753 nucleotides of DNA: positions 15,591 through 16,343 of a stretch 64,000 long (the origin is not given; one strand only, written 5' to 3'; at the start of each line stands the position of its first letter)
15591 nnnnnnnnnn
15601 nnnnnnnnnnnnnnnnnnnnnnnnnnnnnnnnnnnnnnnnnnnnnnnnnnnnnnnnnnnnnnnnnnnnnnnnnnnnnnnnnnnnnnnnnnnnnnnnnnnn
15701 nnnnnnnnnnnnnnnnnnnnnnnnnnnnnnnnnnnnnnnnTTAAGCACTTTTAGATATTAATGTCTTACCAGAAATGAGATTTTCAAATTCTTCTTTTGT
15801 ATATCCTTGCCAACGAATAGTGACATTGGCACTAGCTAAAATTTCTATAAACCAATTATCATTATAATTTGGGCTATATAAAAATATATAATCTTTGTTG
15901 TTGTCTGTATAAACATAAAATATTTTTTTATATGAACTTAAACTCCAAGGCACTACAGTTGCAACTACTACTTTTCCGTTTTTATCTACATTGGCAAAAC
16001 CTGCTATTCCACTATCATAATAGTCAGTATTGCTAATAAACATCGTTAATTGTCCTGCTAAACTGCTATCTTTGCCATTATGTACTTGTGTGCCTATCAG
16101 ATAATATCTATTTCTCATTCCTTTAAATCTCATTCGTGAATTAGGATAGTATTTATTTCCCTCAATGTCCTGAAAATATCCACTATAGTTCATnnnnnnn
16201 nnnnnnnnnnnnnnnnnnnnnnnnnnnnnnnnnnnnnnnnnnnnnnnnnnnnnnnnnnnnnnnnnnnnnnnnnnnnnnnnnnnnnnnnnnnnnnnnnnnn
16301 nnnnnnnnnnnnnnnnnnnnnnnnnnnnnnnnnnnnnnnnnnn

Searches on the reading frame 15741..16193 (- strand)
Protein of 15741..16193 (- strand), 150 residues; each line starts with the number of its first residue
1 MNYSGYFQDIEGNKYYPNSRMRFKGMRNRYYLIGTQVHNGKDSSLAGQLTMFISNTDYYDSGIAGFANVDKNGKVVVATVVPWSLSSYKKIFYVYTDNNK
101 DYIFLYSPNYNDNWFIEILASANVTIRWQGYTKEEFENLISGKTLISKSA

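Call 6: search_protein_families(library=pfam, proteins=[window:15741-16193:-], max_evalue=0.01)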
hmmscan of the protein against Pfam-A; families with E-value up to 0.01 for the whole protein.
window:15741-16193:- (150 aa): 0 families

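Call 7: search_protein_families(library=phrogs, proteins=[window:15741-16193:-], max_evalue=0.001)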
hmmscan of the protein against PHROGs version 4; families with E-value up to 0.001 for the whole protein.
window:15741-16193:- (150 aa): 0 families

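Call 8: find_encoding_contigs(protein=window:15741-16193:-, flank=3000, max_places=10)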
Protein window:15741-16193:- (150 aa): 2 contigs read that carry it; 1 place shown.
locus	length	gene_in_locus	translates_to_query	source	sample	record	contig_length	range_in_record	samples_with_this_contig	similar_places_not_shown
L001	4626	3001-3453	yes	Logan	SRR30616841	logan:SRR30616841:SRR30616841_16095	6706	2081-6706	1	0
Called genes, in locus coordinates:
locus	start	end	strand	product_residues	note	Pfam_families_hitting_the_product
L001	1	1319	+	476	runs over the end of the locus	-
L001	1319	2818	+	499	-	PF05895:DUF859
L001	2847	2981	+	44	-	-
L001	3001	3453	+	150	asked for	-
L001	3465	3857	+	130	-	-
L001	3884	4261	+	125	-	-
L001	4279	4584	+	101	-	-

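Call 18: find_homologous_proteins(query=window:15741-16193:-, max_evalue=0.001)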
Query window:15741-16193:- (150 aa): 9 proteins with E <= 0.001 among 24 candidates.
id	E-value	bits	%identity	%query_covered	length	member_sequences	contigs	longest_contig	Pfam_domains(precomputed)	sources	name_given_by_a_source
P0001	1.3e-90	319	95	100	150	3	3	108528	-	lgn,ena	-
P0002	1.6e-44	170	53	99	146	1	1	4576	-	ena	-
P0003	1.1e-43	167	51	99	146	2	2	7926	-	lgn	-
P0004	2.5e-42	162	52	99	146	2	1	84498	-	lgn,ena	-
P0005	6.1e-42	161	51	99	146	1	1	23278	-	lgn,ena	-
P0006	2.3e-41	159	51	99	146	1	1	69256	-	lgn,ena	-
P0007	3.7e-41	159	50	99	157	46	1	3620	-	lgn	-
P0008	4.3e-41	158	50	99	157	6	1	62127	-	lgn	-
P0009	1.0e-28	118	52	66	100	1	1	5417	-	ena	-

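Call 19: find_encoding_contigs(protein=P0001, flank=4000, max_places=6)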
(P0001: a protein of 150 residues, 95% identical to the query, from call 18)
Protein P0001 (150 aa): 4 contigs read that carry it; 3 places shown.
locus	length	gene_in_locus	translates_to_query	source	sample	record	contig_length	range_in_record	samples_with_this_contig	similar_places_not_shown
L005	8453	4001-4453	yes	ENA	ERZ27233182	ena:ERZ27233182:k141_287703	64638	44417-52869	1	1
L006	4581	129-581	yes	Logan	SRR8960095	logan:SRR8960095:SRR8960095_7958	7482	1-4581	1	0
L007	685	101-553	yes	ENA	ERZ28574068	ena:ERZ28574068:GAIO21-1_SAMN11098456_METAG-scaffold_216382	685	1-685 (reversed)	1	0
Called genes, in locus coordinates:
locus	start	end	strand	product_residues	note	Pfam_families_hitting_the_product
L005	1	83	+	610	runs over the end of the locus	-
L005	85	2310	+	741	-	-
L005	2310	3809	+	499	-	PF05895:DUF859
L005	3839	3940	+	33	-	-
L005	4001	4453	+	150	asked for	-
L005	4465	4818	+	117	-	PF21882:Gp53-like_C (weak)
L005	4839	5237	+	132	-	-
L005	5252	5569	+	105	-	-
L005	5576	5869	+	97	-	-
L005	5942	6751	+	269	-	PF01510:Amidase_2, PF01471:PG_binding_1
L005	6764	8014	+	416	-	PF01476:LysM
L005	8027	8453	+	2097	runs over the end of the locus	-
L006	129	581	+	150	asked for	-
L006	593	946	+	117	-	PF21882:Gp53-like_C (weak)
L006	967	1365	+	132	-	-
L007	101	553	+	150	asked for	-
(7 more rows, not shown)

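Call 20: find_encoding_contigs(protein=P0004, flank=4000, max_places=6)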
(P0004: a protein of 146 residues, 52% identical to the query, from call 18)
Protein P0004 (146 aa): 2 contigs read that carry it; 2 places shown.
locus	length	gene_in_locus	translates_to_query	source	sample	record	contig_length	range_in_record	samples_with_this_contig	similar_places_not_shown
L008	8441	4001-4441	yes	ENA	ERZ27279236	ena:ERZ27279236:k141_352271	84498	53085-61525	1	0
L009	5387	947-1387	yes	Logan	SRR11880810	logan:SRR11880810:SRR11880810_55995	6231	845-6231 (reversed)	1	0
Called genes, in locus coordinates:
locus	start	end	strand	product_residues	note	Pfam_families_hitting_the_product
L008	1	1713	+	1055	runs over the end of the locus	PF16043:DUF4795 (faint)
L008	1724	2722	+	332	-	PF07484:Collar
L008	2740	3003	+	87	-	PF22337:Phage_fiber_rpt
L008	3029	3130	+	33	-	-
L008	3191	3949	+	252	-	-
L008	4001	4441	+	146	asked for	-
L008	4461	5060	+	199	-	-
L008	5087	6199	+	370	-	-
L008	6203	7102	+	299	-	-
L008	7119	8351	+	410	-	PF16467:DUF5048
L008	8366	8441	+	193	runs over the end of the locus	-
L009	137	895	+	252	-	-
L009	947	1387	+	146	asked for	-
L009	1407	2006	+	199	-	-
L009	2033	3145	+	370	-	-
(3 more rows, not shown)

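Call 21: find_encoding_contigs(protein=P0008, flank=4000, max_places=6)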
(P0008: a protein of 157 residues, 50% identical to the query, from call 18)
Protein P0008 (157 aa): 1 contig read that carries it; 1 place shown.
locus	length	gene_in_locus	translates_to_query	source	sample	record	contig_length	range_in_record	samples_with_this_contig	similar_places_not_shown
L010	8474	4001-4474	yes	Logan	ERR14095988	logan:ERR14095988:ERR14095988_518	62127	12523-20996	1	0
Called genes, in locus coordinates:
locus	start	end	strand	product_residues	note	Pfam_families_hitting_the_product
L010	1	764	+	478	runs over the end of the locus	PF13555:AAA_29 (weak)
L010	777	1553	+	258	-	PF12684:DUF3799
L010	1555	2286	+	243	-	-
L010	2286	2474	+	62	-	-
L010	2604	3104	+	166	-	-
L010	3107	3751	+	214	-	-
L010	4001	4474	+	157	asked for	-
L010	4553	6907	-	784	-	-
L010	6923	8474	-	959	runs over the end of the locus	PF26674:Prophage_tail_N2 (weak), PF06605:Prophage_tail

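Call 39: find_encoding_contigs(protein=P0006, flank=4000, max_places=6)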
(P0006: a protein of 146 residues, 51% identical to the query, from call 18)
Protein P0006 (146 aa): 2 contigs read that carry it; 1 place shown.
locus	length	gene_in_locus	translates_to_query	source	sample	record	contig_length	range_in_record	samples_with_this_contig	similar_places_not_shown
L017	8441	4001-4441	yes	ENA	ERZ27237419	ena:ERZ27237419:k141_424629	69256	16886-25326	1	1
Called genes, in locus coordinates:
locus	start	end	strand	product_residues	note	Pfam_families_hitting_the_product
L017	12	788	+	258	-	PF12684:DUF3799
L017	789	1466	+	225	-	-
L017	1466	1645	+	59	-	-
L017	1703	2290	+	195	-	PF13479:AAA_24 (faint)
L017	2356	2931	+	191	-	-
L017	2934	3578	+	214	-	-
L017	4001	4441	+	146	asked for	-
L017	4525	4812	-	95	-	-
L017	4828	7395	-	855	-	PF05895:DUF859, PF22337:Phage_fiber_rpt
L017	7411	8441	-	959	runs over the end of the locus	PF26674:Prophage_tail_N2 (weak), PF06605:Prophage_tail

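Call 40: find_encoding_contigs(protein=P0005, flank=4000, max_places=6)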
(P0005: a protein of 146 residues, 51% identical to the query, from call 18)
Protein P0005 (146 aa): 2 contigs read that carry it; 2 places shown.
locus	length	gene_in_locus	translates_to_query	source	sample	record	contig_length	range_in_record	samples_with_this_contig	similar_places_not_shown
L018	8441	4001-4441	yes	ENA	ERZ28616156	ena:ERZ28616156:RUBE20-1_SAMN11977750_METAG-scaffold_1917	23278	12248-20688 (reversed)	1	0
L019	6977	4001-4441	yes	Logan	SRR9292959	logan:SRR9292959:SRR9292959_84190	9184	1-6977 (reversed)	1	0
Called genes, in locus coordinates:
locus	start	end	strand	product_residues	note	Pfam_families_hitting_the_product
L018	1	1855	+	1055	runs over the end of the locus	PF16043:DUF4795 (faint)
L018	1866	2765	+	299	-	PF07484:Collar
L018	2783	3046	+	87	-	PF22337:Phage_fiber_rpt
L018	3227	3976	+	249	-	-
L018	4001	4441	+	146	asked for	-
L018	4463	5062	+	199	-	-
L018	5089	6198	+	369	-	-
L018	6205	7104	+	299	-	-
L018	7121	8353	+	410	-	PF16467:DUF5048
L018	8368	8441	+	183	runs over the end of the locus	-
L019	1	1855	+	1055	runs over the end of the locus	PF16043:DUF4795 (faint)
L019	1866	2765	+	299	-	PF07484:Collar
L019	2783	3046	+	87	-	PF22337:Phage_fiber_rpt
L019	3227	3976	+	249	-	-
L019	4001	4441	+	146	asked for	-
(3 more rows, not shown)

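Call 41: find_encoding_contigs(protein=P0003, flank=4000, max_places=6)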
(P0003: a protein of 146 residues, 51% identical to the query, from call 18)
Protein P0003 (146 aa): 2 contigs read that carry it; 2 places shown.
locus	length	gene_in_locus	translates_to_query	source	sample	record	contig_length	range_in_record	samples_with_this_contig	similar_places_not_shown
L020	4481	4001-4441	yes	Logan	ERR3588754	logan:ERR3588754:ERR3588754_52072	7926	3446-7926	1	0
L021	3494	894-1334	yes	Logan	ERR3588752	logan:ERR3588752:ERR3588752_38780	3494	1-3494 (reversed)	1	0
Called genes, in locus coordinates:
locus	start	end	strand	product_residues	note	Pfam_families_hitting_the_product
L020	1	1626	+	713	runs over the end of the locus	PF01391:Collagen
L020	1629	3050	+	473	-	PF05895:DUF859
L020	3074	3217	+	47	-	-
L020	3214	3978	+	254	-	-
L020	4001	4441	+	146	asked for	-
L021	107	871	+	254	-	-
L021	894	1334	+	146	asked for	-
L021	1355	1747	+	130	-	-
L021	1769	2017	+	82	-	-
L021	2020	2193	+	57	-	-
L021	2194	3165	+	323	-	PF05257:CHAP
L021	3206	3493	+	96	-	?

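Call 61: find_related_loci(query=A1, collection=viral_contigs, flank=4000)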
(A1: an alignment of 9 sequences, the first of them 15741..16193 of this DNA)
Query A1 (150 aa) in viral_contigs; peptide patterns used: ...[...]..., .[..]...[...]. (x = any residue, [..] = any of these).
123 stretches matched a pattern; 2 encode a relative of the query (tblastn E <= 1e-3); 2 distinct loci.
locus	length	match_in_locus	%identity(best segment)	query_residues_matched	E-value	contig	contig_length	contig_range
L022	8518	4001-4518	50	1-149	7e-50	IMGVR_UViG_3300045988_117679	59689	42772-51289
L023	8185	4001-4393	41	22-150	7e-30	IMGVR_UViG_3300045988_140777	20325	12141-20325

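Call 70: predict_structure(alignment_id=A1)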
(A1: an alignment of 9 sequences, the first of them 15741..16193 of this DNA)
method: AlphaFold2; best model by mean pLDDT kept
length: 150 residues; sequences in the alignment: 9
mean_pLDDT: 66.3   pTM: 0.68
mean pLDDT of the five models: 66.3, 63.1, 53.3, 49.5, 45.5
residues with pLDDT >= 90: 13; 70-90: 47; 50-70: 58; < 50: 32
segments of 3 or more residues with pLDDT < 50: 1-18, 41-44, 58-63
pLDDT, mean of each block of 10 residues (from residue 1): 35 44 74 75 57 55 57 64 55 85 79 62 76 94 84
secondary structure, 60 per line:
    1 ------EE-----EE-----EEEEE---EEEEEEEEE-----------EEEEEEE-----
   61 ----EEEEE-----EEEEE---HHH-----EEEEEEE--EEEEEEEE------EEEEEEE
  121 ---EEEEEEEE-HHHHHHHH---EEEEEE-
elements in order: E21-25 E29-37 E49-55 E65-69 E75-79 E91-97 E100-107 E114-120 E124-131 H133-140 E144-149

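Call 75: fold_search(model_id=the predicted structure, library=pdb)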
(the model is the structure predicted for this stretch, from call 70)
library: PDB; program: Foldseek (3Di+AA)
matches with E <= 10: 1158; with E <= 0.001: 0
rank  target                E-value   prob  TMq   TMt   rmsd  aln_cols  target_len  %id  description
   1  6c72_A                2.8e-03  1.00  0.42  0.14   4.6       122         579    8  Crystal structure of a tailspike protein gp49 from Acinetobacter baumannii bacteriophage Fri1, a capsular polysacchari (released 2019-01-23)
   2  6e1r_B                7.5e-03  0.99  0.39  0.15   8.6       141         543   10  Crystal structure of the Acinetobacter phage vB_ApiP_P1 tailspike protein (released 2019-07-17)
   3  6e1r_A                1.1e-02  0.99  0.39  0.15   8.5       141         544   10  Crystal structure of the Acinetobacter phage vB_ApiP_P1 tailspike protein (released 2019-07-17)
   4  6tgf_F                1.3e-02  0.99  0.47  0.14   6.6       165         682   13  Pantoea stewartii WceF is a glycan biofilm modifying enzyme with a bacteriophage tailspike-like parallel beta-helix fo (released 2020-11-25)
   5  6tgf_E                1.4e-02  0.99  0.49  0.14   6.0       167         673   12  Pantoea stewartii WceF is a glycan biofilm modifying enzyme with a bacteriophage tailspike-like parallel beta-helix fo (released 2020-11-25)
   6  6tgf_D                1.6e-02  0.99  0.47  0.14   6.7       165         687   13  Pantoea stewartii WceF is a glycan biofilm modifying enzyme with a bacteriophage tailspike-like parallel beta-helix fo (released 2020-11-25)
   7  8jae_A                7.5e-02  0.44  0.29  0.31  13.2       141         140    5  Crystal structure of E33A mutant human galectin-10 produced by cell-free protein synthesis in complex with melezitose (released 2024-05-08)
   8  8yqa                  7.5e-02  0.41  0.28  0.30  13.7       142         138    6  Galectin-10 L27A (released 2025-03-26)
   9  6csh_A                7.5e-02  0.11  0.17  0.14  17.4       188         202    9  CryoEM structure of human enterovirus D68 emptied particle (pH 5.5 and 33 degrees Celsius) (released 2018-12-19)
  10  5tzn_F                7.9e-02  0.25  0.23  0.24  12.4       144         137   12  Structure of the viral immunoevasin m12 (Smith) bound to the natural killer cell receptor NKR-P1B (B6) (released 2017-05-24)
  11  8yqc                  8.4e-02  0.47  0.30  0.32  13.0       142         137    5  Galectin-10 C29AC57A (released 2025-03-26)
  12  7cya_A                8.4e-02  0.47  0.31  0.32  11.5       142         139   10  Saimiri boliviensis boliviensis galectin-13 with lactose (released 2021-06-16)
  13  7xxy_A                8.8e-02  0.47  0.30  0.32  10.4       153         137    6  Macaca mulatta galectin-10/Charcot-Leyden crystal protein with lactose (released 2023-04-12)
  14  5ykv_B                9.3e-02  0.16  0.19  0.21  16.0       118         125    9  The crystal structure of Macrobrachium rosenbergii nodavirus P-domain (released 2018-10-24)
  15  6kjw                  9.8e-02  0.33  0.28  0.29  11.1       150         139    8  Galectin-13 variant C136S (released 2019-10-16)
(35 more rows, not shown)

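Call 76: fold_search(model_id=the predicted structure, library=viral)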
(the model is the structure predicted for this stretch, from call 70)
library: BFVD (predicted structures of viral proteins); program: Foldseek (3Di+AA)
matches with E <= 10: 1432; with E <= 0.001: 17
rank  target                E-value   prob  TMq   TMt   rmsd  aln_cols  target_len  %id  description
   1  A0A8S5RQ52            2.1e-05  1.00  0.56  0.27   4.9       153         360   10  Uncharacterized protein [virus sp. ctQ5V6]
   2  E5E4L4                2.6e-05  1.00  0.55  0.11   5.1       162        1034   13  Putative tail fibre protein [Acinetobacter phage Acj61]
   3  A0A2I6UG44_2          4.2e-05  1.00  0.53  0.07   8.4       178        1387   15  Uncharacterized protein [Salinibacter phage M8CC-19]
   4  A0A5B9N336            6.1e-05  1.00  0.44  0.14  12.3       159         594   11  Long tail fiber protein Gp37 [Shigella phage JK38]
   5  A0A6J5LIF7            7.2e-05  1.00  0.49  0.24   8.0       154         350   12  Uncharacterized protein [uncultured Caudovirales phage]
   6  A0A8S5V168            1.7e-04  1.00  0.41  0.20   7.7       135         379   16  Uncharacterized protein [Siphoviridae sp. ct3r22]
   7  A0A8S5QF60            2.0e-04  1.00  0.55  0.48   8.3       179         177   11  Uncharacterized protein [Phage sp. ctSLR2]
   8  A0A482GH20            3.0e-04  1.00  0.52  0.10   3.7       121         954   12  (no name in the UniProt tables at hand)
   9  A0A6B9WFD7            3.5e-04  1.00  0.49  0.08   4.8       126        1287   13  (no name in the UniProt tables at hand)
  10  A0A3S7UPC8            4.1e-04  1.00  0.55  0.42   7.8       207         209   11  (no name in the UniProt tables at hand)
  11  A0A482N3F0            4.7e-04  1.00  0.50  0.16   9.4       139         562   11  (no name in the UniProt tables at hand)
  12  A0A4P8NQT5            5.0e-04  1.00  0.45  0.18   4.9       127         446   15  (no name in the UniProt tables at hand)
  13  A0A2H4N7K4            6.2e-04  1.00  0.38  0.40  10.5       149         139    9  (no name in the UniProt tables at hand)
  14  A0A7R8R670            6.5e-04  1.00  0.51  0.11   4.1       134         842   16  (no name in the UniProt tables at hand)
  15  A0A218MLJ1            8.9e-04  1.00  0.52  0.12   4.9       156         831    8  Putative virion structural protein [uncultured virus]
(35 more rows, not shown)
